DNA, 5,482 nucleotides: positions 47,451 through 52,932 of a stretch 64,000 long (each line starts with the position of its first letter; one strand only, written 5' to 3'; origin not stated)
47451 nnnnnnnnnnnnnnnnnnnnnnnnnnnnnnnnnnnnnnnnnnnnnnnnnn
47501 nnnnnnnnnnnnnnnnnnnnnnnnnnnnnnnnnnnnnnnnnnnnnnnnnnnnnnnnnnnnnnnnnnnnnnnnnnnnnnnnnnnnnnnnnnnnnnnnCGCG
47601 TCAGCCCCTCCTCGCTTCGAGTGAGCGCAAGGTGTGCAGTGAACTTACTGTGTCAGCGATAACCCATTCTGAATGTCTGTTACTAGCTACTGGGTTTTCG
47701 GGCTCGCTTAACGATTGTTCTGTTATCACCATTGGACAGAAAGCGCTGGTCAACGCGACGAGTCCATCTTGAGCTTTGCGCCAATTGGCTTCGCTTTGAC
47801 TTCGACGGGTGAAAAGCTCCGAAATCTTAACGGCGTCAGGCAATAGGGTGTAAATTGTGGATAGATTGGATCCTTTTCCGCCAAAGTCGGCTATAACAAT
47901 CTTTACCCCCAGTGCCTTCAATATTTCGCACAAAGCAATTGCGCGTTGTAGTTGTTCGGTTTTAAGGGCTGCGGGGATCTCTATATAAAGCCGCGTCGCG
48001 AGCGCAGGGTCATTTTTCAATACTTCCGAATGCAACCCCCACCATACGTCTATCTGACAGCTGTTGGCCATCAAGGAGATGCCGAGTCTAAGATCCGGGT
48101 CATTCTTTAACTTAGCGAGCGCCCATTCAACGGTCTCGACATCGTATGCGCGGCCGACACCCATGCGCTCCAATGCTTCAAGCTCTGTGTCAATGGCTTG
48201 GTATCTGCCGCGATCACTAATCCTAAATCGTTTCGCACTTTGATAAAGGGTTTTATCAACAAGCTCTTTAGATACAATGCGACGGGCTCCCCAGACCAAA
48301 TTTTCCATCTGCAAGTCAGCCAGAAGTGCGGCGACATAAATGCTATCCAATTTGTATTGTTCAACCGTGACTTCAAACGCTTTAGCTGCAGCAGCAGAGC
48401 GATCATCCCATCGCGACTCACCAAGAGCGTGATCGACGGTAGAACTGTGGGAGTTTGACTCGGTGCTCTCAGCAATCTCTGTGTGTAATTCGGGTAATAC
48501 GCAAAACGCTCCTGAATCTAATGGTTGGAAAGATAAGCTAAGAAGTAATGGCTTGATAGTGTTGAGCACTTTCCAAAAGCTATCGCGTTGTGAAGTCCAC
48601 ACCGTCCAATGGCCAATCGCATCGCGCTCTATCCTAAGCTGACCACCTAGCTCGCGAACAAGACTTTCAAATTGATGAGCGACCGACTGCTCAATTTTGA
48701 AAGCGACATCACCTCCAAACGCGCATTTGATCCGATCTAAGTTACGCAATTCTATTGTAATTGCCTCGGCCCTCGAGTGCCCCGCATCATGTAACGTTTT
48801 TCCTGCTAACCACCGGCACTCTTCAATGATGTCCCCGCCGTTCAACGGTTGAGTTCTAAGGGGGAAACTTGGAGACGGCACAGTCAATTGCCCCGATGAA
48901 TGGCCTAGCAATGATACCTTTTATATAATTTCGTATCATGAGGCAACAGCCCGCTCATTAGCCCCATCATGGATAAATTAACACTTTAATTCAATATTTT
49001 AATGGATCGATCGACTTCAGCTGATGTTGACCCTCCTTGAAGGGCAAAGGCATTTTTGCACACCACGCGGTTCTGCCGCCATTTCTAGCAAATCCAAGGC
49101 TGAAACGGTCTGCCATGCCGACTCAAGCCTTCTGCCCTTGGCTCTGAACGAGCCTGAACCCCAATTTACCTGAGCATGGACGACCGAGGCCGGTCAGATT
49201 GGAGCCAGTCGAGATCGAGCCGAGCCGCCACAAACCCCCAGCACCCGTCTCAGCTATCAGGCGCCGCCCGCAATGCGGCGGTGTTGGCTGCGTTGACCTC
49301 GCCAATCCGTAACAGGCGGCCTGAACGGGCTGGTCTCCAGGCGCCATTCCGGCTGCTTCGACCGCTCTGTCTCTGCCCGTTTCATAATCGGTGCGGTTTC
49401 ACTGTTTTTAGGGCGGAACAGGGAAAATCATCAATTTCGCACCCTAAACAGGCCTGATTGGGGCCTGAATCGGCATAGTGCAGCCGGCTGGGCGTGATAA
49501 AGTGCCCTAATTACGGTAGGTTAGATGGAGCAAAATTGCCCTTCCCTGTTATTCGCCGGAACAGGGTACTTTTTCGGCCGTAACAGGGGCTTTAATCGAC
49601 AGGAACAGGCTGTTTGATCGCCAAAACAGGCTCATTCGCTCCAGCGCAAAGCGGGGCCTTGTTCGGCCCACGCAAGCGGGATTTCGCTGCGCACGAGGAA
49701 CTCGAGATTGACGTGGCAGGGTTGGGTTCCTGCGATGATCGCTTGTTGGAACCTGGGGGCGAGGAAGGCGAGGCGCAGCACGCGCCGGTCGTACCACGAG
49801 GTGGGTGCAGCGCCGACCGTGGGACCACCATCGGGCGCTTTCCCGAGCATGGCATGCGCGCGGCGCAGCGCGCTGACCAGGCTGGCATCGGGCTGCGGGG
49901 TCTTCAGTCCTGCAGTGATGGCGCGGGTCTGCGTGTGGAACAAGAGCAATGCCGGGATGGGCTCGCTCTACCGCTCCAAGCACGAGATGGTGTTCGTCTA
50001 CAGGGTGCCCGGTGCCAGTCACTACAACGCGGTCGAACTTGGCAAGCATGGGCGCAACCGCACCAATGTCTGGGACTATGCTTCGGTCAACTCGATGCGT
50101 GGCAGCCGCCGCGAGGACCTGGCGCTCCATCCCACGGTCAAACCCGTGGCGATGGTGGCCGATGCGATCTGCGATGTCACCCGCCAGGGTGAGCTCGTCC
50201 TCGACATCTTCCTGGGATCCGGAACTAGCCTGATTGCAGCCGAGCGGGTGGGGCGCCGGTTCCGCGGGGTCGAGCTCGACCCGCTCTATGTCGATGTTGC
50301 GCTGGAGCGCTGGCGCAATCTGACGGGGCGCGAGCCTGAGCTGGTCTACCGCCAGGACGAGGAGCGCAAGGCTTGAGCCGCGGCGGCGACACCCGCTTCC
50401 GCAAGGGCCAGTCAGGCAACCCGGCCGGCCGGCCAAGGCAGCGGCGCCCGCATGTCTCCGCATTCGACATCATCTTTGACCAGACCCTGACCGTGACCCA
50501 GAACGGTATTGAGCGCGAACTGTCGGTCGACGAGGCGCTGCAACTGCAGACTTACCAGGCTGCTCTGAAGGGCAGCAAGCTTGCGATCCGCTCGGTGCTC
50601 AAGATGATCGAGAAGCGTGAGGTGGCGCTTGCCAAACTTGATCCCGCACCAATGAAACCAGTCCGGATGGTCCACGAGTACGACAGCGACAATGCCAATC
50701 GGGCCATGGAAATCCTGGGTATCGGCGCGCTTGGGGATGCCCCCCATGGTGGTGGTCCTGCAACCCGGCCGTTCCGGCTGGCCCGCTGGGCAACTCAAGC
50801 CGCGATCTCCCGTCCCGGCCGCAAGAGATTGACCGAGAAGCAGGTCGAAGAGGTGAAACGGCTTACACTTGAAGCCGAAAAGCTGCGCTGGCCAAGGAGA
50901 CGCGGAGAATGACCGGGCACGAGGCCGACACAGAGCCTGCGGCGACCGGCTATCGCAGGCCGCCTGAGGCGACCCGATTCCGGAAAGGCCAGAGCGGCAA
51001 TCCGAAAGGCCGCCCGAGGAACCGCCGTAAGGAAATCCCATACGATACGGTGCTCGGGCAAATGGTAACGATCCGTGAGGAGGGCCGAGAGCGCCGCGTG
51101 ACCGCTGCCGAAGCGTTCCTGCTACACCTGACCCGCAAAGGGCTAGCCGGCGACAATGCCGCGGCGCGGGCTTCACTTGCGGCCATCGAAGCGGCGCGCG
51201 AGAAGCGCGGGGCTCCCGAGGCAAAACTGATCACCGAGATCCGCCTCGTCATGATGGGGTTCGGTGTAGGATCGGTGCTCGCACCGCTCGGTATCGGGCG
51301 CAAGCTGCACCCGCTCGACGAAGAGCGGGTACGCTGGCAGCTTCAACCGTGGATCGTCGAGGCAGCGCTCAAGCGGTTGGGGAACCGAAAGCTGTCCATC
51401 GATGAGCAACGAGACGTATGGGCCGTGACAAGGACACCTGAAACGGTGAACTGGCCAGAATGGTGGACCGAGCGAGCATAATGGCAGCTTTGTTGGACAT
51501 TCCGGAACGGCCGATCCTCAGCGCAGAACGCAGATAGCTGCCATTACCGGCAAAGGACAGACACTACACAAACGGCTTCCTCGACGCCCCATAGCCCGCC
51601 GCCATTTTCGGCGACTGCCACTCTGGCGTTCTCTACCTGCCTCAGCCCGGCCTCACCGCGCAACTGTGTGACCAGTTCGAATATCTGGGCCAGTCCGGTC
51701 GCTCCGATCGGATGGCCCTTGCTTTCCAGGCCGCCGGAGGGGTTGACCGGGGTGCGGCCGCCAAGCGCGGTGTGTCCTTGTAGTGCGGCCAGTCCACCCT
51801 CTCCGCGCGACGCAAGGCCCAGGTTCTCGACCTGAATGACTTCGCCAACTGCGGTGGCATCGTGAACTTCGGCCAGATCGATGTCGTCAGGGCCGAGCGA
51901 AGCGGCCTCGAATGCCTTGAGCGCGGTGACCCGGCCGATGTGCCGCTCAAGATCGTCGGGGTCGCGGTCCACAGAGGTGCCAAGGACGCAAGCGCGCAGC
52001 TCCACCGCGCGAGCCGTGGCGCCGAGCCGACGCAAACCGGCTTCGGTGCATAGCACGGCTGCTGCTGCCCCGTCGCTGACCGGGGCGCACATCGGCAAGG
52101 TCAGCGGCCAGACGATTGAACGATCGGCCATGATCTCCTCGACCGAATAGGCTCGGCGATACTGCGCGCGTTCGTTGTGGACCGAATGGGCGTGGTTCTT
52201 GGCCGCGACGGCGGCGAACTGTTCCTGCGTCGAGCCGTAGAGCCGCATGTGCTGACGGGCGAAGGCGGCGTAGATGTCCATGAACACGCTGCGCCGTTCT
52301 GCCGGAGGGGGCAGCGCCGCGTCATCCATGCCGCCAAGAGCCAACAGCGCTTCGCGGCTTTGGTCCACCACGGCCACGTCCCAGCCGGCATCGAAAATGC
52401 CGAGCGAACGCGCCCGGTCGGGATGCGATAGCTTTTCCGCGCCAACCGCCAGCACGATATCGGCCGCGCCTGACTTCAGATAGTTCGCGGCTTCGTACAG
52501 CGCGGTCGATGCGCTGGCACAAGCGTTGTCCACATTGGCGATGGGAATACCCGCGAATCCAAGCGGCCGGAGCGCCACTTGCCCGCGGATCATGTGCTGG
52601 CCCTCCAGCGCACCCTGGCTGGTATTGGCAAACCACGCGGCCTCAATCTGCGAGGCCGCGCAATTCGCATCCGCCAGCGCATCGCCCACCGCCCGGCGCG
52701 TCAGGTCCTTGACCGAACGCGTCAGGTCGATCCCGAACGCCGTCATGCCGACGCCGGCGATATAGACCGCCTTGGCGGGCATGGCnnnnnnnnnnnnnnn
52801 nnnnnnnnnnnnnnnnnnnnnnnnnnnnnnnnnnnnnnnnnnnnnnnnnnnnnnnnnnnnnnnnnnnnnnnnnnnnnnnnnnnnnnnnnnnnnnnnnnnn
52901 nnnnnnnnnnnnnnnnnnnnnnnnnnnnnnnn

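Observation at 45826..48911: Four-gene AT-rich operon: dead GGDEF-EAL, pseudo-receiver regulator, membrane protein, lipoprotein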

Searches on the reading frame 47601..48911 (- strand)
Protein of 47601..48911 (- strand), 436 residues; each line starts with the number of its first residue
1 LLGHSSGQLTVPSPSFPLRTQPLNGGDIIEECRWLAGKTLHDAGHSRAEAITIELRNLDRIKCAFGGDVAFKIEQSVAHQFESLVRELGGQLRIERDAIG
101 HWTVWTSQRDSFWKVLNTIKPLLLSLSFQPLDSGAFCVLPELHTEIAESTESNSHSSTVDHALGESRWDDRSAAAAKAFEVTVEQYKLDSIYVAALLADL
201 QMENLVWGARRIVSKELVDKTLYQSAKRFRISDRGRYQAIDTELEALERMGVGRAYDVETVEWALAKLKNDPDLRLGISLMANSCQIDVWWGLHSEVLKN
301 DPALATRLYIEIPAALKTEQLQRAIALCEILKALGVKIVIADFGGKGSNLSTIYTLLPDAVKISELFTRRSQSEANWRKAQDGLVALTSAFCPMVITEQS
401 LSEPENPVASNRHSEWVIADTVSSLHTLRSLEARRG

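Call 6: search_protein_families(library=pfam, proteins=[window:47601-48911:-], max_evalue=1)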
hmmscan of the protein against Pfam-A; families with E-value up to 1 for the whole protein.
window:47601-48911:- (436 aa): 1 family
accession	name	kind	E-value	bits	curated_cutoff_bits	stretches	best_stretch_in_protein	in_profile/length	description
PF00563.25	EAL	-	1.3e-14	54.6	31.3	1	234-398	42-209/236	EAL domain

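Call 9: search_protein_families(library=ncbifam, proteins=[window:47601-48911:-], max_evalue=1)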
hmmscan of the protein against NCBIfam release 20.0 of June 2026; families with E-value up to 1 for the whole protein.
window:47601-48911:- (436 aa): 10 families
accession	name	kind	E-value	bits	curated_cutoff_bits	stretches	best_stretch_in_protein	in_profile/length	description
NF045673.1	c-di-GMPRcptLapD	equivalog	4.7e-07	28.5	1020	1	200-378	421-597/647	cyclic di-GMP receptor LapD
NF007474.0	PRK10060.1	equivalog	0.00018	19.8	782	1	273-403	492-622/663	cyclic di-GMP phosphodiesterase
NF008281.1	PRK11059.1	equivalog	0.0016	16.8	663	1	230-344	432-548/633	RNase E specificity factor CsrD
NF008467.0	PRK11359.1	equivalog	0.002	16.2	857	1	306-377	663-734/800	oxygen-sensing cyclic-di-GMP phosphodiesterase DosP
NF051476.1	CDiGphdiTpdA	equivalog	0.0031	16.4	1000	1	328-398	473-543/570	cyclic di-GMP phosphodiesterase TpdA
NF052458.1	PhdiestGepA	equivalog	0.0076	14.4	1200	1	288-374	694-780/840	phosphodiesterase GepA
NF008807.1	PRK11829.1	equivalog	0.023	12.8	733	1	304-355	531-582/670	biofilm formation regulator HmsP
NF045675.1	PhdiestaseDibA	equivalog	0.031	12.6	980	1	296-370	486-560/623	phosphodiesterase DibA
NF007298.0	PRK09776.1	equivalog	0.033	12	1135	1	267-369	939-1040/1111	diguanylate cyclase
NF052265.1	EAL_dom_RimA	equivalog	0.17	11.1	430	1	315-398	120-206/248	S6 modification regulatory phosphodiesterase RimA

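Call 21: find_homologous_proteins(query=window:47601-48911:-)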
Query window:47601-48911:- (436 aa): 1 proteins with E <= 0.001 among 8000 candidates.
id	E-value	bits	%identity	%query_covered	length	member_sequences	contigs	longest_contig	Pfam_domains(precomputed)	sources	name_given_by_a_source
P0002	6.2e-285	963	99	100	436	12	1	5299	PF00563.26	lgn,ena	-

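Call 30: find_encoding_contigs(protein=P0002, flank=6000, max_places=6)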
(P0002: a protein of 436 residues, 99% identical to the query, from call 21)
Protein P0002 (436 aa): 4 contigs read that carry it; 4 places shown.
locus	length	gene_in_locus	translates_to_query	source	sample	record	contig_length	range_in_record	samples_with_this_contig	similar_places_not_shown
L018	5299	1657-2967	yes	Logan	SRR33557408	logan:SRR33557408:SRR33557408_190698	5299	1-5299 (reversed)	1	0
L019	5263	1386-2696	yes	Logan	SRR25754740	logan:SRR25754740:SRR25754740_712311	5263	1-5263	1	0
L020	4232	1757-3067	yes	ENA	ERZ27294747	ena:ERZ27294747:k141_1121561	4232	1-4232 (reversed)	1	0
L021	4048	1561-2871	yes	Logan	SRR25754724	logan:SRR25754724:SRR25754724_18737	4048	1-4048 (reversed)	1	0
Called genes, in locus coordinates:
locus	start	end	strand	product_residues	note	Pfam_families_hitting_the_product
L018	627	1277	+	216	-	PF00589:Phage_integrase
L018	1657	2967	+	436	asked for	PF00563:EAL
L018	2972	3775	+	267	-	-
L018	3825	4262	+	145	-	-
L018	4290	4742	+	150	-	-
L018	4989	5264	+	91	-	PF00216:Bac_DNA_binding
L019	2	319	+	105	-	?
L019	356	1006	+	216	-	PF00589:Phage_integrase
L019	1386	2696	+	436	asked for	PF00563:EAL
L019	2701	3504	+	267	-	-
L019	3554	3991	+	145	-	-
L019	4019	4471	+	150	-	-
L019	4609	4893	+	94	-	PF01527:HTH_Tnp_1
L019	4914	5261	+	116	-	?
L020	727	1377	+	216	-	PF00589:Phage_integrase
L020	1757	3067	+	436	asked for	PF00563:EAL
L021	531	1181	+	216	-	PF00589:Phage_integrase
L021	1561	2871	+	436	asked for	PF00563:EAL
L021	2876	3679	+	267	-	-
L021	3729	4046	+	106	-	?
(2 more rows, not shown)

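Call 92: find_related_loci(query=A5, collection=metagenome_contigs, flank=5000)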
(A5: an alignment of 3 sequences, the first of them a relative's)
Query A5 (216 aa) in metagenome_contigs; peptide patterns used: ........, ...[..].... (x = any residue, [..] = any of these).
600 stretches matched a pattern (row limit reached: there are more); 557 encode a relative of the query (tblastn E <= 1e-3); the best 80 are kept; 80 distinct loci.
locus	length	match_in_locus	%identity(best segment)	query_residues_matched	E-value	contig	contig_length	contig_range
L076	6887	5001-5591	51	1-198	1e-64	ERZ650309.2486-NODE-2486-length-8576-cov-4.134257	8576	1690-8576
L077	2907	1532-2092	50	1-187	2e-62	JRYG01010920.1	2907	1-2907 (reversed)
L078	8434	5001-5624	47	8-208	2e-61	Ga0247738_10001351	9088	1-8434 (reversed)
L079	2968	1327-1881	49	5-190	9e-61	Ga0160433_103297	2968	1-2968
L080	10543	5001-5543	52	5-187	8e-61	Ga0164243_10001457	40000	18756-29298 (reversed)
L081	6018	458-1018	50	3-187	2e-60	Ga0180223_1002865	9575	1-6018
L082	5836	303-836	51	10-187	2e-59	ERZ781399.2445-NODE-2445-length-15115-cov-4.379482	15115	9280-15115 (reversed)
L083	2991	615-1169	53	5-190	8e-60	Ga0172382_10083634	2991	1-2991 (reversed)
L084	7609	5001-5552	51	6-187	8e-60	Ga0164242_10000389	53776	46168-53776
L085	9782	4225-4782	49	4-187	6e-59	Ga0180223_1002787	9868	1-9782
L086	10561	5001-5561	52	1-188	7e-59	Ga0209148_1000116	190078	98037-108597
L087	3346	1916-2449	50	9-187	2e-58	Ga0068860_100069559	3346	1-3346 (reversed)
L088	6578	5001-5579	48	4-194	2e-58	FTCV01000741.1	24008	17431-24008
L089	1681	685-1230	51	5-187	3e-60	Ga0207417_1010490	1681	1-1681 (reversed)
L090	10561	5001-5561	48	1-188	8e-58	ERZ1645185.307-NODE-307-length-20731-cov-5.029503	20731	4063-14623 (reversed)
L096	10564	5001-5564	49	2-187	2e-55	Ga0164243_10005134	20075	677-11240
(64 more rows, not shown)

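Call 108: search_protein_families(library=pfam, proteins=[L096:1137-2564:-, L096:2540-3157:-, L076:2514-3065:-, L076:1884-2498:-, L076:229-987:-, L085:1-1489:-, L088:1393-2832:-, L088:57-1361:-, L086:6866-7387:+, L021:2-199:+], max_evalue=0.001)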
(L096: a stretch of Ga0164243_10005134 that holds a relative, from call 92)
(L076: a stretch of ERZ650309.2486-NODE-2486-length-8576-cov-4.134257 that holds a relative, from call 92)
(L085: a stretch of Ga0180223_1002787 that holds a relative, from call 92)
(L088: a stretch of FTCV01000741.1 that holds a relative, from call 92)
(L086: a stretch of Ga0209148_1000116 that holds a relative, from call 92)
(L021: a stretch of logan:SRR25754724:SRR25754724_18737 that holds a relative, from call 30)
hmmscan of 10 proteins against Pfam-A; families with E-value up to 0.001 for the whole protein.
L096:1137-2564:- (475 aa): 1 family
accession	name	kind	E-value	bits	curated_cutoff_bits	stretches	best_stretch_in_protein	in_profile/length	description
PF03783.19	CsgG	-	2.4e-17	63.4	20.8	1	93-301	10-208/210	Curli production assembly/transport component CsgG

L096:2540-3157:- (205 aa): 0 families

L076:2514-3065:- (183 aa): 1 family
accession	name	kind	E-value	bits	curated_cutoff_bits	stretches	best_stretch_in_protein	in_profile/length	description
PF05229.21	SCPU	-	1.6e-19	71.1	22.4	1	39-178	3-136/138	Spore Coat Protein U domain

L076:1884-2498:- (204 aa): 1 family
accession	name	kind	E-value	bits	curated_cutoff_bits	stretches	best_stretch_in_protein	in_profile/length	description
PF05229.21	SCPU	-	3e-17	63.7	22.4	1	31-198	3-135/138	Spore Coat Protein U domain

L076:229-987:- (252 aa): 1 family
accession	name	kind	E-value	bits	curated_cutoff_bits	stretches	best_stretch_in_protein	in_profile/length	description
PF00345.26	PapD_N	-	2.6e-14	53.7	23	1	37-151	5-120/126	Pili and flagellar-assembly chaperone, PapD N-terminal domain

L085:1-1489:- (496 aa): 1 family
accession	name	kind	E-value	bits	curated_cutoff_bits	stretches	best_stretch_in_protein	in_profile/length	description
PF22783.1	BapA_N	-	4.5e-29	101.1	27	1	18-120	15-118/123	BapA, prefix-like domain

L088:1393-2832:- (479 aa): 1 family
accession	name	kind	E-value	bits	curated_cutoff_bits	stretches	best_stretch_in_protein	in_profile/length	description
PF02397.22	Bac_transf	-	1.1e-63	214.5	27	1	285-473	1-177/179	Bacterial sugar transferase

L088:57-1361:- (434 aa): 4 families
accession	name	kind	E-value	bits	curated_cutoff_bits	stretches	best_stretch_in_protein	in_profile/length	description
PF03721.20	UDPG_MGDP_dh_N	-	9.5e-49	166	27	1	14-198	1-181/187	UDP-glucose/GDP-mannose dehydrogenase family, NAD binding domain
PF00984.24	UDPG_MGDP_dh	-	3.6e-25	88.3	25.4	1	218-312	1-93/94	UDP-glucose/GDP-mannose dehydrogenase family, central domain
PF03720.21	UDPG_MGDP_dh_C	-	5.1e-11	43.3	30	1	334-378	2-46/103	UDP-glucose/GDP-mannose dehydrogenase family, UDP binding domain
PF03446.21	NAD_binding_2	-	1.6e-05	25.4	21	1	16-101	2-67/161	NAD binding domain of 6-phosphogluconate dehydrogenase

L086:6866-7387:+ (173 aa): 1 family
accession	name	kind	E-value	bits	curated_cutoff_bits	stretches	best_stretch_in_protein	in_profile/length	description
PF14352.11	DUF4402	-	9.3e-25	88.2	25.2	1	40-172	1-129/129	Domain of unknown function (DUF4402)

L021:2-199:+ (66 aa): 0 families

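Call 114: search_protein_families(library=padloc, proteins=[window:47601-48911:-], max_evalue=0.01)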
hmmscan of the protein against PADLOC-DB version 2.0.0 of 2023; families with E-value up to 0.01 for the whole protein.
window:47601-48911:- (436 aa): 0 families

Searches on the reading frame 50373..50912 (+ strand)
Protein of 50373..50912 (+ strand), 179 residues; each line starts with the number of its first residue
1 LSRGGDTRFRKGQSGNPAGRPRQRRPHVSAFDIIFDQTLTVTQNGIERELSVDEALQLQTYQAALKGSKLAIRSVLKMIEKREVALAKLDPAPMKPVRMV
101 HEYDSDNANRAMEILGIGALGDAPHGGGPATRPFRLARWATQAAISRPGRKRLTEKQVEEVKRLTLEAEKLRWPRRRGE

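Call 8: search_protein_families(library=pfam, proteins=[window:50373-50912:+], max_evalue=0.001)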
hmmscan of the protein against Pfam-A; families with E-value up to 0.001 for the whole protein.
window:50373-50912:+ (179 aa): 1 family
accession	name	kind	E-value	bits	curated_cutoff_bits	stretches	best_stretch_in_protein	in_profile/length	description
PF18932.5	DUF5681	-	8.5e-18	65.1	27.5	1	7-83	3-76/77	Family of unknown function (DUF5681)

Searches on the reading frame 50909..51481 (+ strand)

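Call 8: search_protein_families(library=pfam, proteins=[window:50909-51481:+], max_evalue=0.001)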
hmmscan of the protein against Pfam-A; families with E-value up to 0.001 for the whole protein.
window:50909-51481:+ (190 aa): 1 family
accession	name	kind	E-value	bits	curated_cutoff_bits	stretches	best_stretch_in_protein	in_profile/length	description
PF18932.5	DUF5681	-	1.4e-19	70.9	27.5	1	21-96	2-75/77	Family of unknown function (DUF5681)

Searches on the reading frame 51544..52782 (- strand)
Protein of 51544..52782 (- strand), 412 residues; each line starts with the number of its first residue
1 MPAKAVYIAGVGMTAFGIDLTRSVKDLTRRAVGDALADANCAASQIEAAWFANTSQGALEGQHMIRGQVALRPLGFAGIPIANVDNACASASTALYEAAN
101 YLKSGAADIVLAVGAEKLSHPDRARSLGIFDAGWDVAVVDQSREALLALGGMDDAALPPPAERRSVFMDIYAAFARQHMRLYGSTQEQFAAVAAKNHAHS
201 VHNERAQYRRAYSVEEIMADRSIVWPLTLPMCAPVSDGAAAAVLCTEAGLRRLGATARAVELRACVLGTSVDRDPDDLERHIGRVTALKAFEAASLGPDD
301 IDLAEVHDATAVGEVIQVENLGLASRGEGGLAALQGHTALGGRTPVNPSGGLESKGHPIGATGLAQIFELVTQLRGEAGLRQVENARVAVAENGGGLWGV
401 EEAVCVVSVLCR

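Call 8: search_protein_families(library=pfam, proteins=[window:51544-52782:-], max_evalue=0.001)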
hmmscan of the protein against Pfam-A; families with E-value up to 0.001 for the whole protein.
window:51544-52782:- (412 aa): 5 families
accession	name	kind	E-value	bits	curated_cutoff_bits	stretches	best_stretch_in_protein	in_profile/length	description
PF22691.2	Thiolase_C_1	-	5.3e-37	127.2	28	1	280-399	17-135/144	Thiolase C-terminal domain-like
PF00108.29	Thiolase_N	-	1.3e-19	71.1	26.4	1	6-207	1-191/260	Thiolase, N-terminal domain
PF02803.24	Thiolase_C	-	1.7e-08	34.6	27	1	284-379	24-102/123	Thiolase, C-terminal domain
PF00109.32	ketoacyl-synt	-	4.6e-07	30.1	20.8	1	61-126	149-212/252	Beta-ketoacyl synthase, N-terminal domain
PF08545.16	ACP_syn_III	-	2.2e-06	27.9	24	1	84-139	3-61/80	3-Oxoacyl-[acyl-carrier-protein (ACP)] synthase III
